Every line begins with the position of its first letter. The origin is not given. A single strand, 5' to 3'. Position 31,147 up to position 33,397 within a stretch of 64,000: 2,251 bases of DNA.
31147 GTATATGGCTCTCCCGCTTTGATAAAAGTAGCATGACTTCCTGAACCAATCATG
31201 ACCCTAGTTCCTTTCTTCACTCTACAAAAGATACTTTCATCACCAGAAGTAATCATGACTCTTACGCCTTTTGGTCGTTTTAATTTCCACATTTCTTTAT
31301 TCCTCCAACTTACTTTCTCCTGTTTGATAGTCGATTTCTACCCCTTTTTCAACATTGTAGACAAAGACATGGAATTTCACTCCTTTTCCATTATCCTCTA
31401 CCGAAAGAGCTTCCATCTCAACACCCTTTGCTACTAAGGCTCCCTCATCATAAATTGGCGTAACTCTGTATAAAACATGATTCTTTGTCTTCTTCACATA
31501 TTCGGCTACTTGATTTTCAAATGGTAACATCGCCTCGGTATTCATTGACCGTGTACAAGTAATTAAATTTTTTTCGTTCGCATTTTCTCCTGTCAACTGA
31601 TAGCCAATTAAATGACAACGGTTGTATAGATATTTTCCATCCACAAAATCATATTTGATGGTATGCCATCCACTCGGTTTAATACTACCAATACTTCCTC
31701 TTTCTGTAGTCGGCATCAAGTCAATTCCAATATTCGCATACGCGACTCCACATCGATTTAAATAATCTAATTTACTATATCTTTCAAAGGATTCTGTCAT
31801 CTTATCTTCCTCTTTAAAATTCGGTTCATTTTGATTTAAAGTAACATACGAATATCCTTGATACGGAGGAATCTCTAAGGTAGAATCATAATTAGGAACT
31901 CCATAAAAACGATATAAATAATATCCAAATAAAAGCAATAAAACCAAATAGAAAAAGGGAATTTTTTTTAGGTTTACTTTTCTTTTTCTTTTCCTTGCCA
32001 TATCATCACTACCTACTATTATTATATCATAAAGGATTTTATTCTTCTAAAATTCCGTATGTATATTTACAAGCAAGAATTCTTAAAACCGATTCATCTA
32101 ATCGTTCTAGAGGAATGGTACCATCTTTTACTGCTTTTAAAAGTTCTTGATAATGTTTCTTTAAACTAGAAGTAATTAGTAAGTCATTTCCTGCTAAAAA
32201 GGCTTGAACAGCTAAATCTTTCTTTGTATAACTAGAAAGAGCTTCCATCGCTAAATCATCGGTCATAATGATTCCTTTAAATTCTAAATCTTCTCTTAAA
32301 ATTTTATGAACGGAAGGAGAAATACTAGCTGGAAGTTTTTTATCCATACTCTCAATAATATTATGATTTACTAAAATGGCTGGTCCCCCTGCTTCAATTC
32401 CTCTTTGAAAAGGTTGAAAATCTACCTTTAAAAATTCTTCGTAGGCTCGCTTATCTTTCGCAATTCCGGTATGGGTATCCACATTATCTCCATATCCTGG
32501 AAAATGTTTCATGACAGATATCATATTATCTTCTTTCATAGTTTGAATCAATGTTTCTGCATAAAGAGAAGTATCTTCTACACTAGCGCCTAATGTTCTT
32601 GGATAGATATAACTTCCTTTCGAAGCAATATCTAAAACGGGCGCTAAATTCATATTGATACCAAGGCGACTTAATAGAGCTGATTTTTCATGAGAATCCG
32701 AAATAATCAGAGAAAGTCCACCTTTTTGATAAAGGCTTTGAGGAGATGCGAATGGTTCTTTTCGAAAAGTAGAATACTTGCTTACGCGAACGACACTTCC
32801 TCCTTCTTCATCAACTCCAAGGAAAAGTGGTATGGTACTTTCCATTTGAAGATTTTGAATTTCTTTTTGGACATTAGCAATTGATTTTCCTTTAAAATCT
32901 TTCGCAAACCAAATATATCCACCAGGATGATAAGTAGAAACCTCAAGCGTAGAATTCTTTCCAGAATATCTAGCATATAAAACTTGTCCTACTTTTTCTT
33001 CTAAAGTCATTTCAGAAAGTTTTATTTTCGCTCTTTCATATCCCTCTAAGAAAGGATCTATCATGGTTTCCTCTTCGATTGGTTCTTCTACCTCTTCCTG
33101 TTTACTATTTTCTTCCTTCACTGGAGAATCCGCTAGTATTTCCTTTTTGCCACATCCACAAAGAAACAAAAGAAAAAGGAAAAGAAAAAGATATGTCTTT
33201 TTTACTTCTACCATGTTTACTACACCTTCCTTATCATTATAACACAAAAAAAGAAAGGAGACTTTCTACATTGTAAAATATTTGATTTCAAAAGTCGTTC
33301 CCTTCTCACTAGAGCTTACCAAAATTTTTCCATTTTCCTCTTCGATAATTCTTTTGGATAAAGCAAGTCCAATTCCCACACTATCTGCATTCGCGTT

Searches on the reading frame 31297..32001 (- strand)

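Call 62: search_protein_families(library=pfam, proteins=[window:31297-32001:-], max_evalue=0.00001)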
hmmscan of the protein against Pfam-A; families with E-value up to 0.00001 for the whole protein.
window:31297-32001:- (234 aa): 2 families
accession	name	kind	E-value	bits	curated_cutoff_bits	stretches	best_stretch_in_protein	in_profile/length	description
PF13930.12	Endonuclea_NS_2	-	7e-24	84.9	27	1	71-198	10-128/132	DNA/RNA non-specific endonuclease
PF01223.29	Endonuclease_NS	-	8.6e-06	26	23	0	59-189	55-151/223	DNA/RNA non-specific endonuclease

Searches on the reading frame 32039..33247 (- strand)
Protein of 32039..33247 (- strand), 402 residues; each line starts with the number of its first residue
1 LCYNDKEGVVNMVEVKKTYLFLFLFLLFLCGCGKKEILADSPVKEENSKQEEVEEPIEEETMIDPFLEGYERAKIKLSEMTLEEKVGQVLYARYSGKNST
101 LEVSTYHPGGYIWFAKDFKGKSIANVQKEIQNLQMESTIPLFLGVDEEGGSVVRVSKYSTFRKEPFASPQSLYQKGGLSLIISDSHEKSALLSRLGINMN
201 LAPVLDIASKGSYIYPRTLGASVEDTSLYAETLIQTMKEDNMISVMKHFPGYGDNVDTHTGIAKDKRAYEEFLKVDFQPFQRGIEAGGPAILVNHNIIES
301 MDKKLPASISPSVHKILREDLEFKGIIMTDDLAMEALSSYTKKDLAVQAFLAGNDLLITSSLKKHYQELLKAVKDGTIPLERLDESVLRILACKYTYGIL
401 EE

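Call 62: search_protein_families(library=pfam, proteins=[window:32039-33247:-], max_evalue=0.00001)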
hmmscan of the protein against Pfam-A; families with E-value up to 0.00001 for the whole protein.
window:32039-33247:- (402 aa): 1 family
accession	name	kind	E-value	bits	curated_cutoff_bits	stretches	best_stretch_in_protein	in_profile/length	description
PF00933.27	Glyco_hydro_3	-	2.4e-51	175.5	27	1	81-391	1-314/316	Glycosyl hydrolase family 3 N terminal domain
